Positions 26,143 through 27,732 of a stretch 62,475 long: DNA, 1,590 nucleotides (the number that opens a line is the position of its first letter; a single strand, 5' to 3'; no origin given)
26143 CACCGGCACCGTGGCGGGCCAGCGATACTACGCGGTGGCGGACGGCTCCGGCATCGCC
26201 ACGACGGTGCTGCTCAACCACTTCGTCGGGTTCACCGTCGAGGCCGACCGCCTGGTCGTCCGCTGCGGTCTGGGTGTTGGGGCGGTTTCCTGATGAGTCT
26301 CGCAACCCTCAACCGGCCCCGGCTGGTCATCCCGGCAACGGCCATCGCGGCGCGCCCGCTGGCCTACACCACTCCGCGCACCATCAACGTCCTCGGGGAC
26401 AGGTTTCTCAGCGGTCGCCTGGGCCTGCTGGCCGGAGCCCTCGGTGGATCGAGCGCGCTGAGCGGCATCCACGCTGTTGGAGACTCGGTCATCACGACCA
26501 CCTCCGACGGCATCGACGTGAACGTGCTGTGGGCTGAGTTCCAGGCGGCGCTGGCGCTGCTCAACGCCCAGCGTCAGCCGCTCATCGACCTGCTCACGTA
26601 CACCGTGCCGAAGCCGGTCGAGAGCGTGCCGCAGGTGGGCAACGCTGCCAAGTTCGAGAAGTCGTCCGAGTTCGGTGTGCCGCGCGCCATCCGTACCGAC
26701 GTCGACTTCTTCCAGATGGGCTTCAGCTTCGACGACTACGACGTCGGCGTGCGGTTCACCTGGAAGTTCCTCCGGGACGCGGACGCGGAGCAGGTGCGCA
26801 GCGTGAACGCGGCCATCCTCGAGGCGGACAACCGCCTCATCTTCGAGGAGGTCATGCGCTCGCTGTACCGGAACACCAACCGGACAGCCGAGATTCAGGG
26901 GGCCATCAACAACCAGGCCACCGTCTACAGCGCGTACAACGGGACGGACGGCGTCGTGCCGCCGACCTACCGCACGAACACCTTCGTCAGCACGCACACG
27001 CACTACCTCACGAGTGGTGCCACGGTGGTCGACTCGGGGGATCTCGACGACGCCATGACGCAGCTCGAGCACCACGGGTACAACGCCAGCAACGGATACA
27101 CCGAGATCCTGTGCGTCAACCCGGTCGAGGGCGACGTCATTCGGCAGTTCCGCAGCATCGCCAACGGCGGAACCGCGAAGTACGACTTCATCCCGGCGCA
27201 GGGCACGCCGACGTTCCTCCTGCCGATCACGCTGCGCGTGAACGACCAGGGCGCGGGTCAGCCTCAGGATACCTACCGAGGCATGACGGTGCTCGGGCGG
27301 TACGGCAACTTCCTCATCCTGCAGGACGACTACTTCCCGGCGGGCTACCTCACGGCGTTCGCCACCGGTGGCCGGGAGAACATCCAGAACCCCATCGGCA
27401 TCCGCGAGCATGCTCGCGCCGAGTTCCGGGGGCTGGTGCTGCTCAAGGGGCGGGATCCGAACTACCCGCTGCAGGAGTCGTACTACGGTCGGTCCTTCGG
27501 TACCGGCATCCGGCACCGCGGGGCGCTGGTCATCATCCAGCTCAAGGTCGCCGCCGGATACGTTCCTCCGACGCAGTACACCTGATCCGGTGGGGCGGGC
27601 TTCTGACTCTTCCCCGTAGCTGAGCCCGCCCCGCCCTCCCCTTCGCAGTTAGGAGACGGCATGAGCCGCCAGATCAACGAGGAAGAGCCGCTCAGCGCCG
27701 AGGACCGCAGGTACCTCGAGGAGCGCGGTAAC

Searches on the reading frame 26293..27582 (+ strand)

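Call 57: search_protein_families(library=phrogs, proteins=[window:26293-27582:+], max_evalue=0.001)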
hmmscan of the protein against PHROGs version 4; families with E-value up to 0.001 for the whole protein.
window:26293-27582:+ (430 aa): 1 family
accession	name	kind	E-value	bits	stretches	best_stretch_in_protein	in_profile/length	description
phrog_3990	-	head and packaging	6.6e-121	405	1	49-430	12-384/390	major head protein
